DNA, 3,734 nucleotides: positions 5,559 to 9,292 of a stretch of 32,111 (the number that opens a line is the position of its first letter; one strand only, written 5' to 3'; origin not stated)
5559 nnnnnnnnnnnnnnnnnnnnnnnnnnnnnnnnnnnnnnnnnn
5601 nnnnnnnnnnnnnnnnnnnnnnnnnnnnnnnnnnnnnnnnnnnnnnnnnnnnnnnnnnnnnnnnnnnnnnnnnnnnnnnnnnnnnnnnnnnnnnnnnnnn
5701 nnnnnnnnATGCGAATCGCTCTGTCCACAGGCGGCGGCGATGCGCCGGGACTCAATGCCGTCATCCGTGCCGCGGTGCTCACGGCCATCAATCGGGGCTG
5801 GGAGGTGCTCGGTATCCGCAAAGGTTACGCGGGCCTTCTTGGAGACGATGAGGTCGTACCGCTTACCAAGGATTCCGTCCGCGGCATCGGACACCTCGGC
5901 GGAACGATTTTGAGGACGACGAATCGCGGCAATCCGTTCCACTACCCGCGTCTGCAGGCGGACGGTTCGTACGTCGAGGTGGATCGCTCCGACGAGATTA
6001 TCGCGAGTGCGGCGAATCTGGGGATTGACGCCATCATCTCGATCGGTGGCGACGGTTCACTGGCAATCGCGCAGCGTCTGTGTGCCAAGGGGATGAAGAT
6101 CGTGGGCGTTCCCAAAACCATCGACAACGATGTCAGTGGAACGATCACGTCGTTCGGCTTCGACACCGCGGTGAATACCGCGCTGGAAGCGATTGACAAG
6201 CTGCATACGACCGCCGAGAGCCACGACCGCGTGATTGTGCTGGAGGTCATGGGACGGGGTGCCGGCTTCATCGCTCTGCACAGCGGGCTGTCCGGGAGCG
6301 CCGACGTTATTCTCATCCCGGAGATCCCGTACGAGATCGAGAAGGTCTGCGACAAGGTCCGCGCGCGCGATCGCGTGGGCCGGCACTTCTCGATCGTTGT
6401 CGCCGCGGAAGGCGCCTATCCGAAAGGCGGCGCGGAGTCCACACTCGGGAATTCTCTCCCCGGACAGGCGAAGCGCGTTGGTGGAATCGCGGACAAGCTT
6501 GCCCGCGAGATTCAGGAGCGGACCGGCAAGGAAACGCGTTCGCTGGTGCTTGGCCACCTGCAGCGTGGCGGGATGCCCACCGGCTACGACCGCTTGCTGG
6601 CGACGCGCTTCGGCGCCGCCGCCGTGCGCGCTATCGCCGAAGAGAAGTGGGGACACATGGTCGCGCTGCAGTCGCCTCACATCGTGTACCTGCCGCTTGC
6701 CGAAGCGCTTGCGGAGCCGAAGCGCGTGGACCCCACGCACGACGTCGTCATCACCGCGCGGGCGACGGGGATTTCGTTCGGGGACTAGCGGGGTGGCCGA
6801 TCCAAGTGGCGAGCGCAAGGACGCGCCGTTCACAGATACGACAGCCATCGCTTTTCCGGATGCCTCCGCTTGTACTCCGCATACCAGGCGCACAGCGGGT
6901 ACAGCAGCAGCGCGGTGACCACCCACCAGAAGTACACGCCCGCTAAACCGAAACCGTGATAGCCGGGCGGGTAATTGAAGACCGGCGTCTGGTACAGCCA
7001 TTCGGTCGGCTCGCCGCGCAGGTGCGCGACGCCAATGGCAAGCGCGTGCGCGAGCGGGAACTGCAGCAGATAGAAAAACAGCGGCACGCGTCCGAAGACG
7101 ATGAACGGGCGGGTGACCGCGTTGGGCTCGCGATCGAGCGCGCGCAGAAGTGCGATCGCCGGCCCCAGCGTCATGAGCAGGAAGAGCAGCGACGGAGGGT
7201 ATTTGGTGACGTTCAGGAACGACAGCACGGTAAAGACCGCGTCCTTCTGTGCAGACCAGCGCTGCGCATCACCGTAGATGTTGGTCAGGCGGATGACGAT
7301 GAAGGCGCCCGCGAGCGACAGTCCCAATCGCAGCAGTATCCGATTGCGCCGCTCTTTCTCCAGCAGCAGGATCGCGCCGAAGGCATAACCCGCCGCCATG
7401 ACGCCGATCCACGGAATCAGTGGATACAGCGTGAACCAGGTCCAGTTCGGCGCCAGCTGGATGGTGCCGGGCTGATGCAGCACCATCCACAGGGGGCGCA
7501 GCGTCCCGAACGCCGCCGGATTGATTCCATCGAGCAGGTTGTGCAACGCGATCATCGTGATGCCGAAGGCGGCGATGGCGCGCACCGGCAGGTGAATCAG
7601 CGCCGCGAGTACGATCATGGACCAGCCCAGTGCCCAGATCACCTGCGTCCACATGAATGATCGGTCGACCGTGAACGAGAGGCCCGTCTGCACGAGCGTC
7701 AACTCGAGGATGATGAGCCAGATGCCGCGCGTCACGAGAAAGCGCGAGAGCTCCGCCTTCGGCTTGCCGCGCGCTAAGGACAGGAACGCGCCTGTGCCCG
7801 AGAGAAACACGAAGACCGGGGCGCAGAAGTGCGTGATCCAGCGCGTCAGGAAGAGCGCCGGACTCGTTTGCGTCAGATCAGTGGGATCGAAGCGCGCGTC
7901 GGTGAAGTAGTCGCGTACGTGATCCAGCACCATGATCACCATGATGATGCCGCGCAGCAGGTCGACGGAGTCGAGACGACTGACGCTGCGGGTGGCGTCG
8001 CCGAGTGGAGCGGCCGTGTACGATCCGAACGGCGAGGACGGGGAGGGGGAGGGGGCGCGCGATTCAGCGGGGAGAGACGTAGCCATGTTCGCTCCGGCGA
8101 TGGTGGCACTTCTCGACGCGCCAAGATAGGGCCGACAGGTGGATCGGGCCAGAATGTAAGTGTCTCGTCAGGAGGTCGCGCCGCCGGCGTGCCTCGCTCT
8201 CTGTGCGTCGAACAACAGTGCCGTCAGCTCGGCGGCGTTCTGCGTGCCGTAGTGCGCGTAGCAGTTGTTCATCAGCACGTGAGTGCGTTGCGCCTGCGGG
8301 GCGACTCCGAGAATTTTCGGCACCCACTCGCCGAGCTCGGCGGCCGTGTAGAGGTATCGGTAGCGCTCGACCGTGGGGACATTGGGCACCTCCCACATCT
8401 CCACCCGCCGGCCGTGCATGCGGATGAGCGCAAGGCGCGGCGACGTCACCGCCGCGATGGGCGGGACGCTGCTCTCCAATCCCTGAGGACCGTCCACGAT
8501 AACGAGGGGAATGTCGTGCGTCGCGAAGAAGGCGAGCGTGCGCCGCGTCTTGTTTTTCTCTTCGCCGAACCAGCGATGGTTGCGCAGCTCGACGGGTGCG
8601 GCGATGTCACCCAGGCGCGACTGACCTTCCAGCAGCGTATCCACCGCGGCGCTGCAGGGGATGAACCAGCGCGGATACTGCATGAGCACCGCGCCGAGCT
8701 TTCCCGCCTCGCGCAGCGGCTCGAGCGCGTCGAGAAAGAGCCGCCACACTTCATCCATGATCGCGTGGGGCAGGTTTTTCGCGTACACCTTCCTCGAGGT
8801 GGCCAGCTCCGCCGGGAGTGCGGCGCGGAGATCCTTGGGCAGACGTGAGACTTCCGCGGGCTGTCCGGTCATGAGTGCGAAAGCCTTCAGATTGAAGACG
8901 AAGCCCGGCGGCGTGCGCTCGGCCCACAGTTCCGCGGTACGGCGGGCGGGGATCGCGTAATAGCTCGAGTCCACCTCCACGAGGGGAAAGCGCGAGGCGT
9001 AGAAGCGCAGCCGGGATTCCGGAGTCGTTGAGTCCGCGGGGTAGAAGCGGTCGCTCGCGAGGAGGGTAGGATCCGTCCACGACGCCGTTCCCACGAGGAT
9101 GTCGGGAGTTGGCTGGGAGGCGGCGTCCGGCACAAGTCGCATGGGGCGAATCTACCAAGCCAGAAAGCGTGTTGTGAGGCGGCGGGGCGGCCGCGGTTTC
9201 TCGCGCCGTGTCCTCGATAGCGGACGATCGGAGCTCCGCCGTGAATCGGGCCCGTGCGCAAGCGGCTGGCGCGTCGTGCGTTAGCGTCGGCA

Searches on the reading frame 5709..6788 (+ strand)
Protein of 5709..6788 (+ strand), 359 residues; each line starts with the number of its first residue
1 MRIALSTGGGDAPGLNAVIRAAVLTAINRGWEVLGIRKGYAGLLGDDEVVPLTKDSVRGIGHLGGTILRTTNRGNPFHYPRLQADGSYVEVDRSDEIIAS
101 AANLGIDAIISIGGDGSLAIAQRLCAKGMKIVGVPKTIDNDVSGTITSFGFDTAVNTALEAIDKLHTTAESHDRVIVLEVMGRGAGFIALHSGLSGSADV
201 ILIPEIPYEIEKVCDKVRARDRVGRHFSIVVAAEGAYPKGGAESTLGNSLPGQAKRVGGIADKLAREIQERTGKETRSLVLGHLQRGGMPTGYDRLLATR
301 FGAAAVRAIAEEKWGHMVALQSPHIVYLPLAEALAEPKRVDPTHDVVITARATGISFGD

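Call 11: search_protein_families(library=pfam, proteins=[window:5709-6788:+], max_evalue=0.0001)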
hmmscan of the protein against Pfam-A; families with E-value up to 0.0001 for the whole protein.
window:5709-6788:+ (359 aa): 1 family
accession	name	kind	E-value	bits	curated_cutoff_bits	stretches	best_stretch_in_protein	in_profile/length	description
PF00365.25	PFK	-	8.5e-103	344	30.9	1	2-309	1-277/277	Phosphofructokinase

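Call 31: find_encoding_contigs(protein=window:5709-6788:+, flank=10000, max_places=5)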
Protein window:5709-6788:+ (359 aa): no gene with exactly this product is on record in the collection.

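Call 50: search_protein_families(library=ncbifam, proteins=[window:5709-6788:+], max_evalue=0.001)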
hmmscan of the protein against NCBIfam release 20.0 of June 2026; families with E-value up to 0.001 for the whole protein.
window:5709-6788:+ (359 aa): 11 families
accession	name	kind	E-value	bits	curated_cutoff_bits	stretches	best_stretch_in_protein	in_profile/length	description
TIGR02483.1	PFK_mixed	subfamily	2.9e-131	437.4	430.55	1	2-333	1-324/325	phosphofructokinase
NF010674.0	PRK14071.1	equivalog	3.3e-120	401.3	544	1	2-359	6-360/360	ATP-dependent 6-phosphofructokinase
NF002872.1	PRK03202.1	subfamily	9.4e-112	373.2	253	1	1-346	1-314/323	ATP-dependent 6-phosphofructokinase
TIGR02482.1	PFKA_ATP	equivalog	1.9e-87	293.1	371.35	1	2-333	1-300/301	6-phosphofructokinase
TIGR02478.1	6PF1K_euk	equivalog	7.2e-63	212.9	708.4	2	128-341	140-344/744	6-phosphofructokinase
NF005301.0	PRK06830.1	equivalog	2.2e-48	164.9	400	1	2-345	83-427/445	ATP-dependent 6-phosphofructokinase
NF041103.1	PFKA_PPi_Ttgales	equivalog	1.9e-45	155.6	550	1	3-334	1-347/407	diphosphate--fructose-6-phosphate 1-phosphotransferase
NF010675.0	PRK14072.1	subfamily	3e-34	118.4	273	1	5-321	8-336/416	diphosphate--fructose-6-phosphate 1-phosphotransferase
NF005482.0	PRK07085.1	subfamily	5.1e-23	81.4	446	1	2-235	75-314/558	diphosphate--fructose-6-phosphate 1-phosphotransferase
TIGR02477.1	PFKA_PPi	equivalog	1.6e-20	73.1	587.95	1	3-235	70-308/539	diphosphate--fructose-6-phosphate 1-phosphotransferase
NF005121.0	PRK06555.1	equivalog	8.4e-14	51.1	395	1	2-190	5-204/404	pyrophosphate--fructose-6-phosphate 1-phosphotransferase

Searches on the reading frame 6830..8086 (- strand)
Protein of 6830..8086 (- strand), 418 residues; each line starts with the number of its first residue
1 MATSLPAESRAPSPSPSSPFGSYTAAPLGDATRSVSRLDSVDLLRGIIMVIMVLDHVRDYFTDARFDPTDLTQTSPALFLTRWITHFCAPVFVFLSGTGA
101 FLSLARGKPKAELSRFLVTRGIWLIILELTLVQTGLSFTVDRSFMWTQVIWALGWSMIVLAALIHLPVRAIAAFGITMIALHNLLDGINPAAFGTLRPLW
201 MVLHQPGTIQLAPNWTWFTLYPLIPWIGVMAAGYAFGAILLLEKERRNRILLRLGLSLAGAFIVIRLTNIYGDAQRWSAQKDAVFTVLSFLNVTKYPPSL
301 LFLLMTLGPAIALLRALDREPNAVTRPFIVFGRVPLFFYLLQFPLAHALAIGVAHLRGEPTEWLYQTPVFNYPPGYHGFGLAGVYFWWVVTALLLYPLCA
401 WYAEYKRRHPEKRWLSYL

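Call 11: search_protein_families(library=pfam, proteins=[window:6830-8086:-], max_evalue=0.0001)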
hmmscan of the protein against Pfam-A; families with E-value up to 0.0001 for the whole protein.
window:6830-8086:- (418 aa): 2 families
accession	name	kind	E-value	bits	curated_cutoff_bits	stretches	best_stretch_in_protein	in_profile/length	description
PF07786.18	HGSNAT_cat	-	9.6e-18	65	22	1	37-249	1-193/222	Heparan-alpha-glucosaminide N-acetyltransferase, catalytic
PF01757.29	Acyl_transf_3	-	1.6e-10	41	31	1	39-390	2-324/326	Acyltransferase domain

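Call 50: search_protein_families(library=ncbifam, proteins=[window:6830-8086:-], max_evalue=0.001)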
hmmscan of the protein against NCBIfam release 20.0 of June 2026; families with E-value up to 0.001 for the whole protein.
window:6830-8086:- (418 aa): 0 families

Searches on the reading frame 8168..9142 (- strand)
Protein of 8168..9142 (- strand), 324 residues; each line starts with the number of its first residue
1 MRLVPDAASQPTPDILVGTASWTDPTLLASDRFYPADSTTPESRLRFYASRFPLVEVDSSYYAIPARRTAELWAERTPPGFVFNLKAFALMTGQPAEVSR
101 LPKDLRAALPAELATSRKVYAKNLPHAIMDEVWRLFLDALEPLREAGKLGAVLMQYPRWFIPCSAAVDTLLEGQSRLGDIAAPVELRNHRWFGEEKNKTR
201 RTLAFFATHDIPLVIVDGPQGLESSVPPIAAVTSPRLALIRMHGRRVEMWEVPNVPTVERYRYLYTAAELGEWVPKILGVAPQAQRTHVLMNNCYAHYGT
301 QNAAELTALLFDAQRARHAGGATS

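Call 11: search_protein_families(library=pfam, proteins=[window:8168-9142:-], max_evalue=0.0001)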
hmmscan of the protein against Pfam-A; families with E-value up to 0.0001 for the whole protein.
window:8168-9142:- (324 aa): 1 family
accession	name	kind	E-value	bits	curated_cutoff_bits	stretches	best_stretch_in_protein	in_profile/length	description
PF01904.24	DUF72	-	1.5e-50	172.7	25.3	1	34-308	1-216/217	Protein of unknown function DUF72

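Call 50: search_protein_families(library=ncbifam, proteins=[window:8168-9142:-], max_evalue=0.001)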
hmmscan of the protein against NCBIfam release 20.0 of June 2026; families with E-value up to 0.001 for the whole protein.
window:8168-9142:- (324 aa): 1 family
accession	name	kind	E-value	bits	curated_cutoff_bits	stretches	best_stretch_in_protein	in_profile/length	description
NF007637.0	PRK10302.1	equivalog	0.00037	19.8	412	0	45-94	22-71/272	hypothetical protein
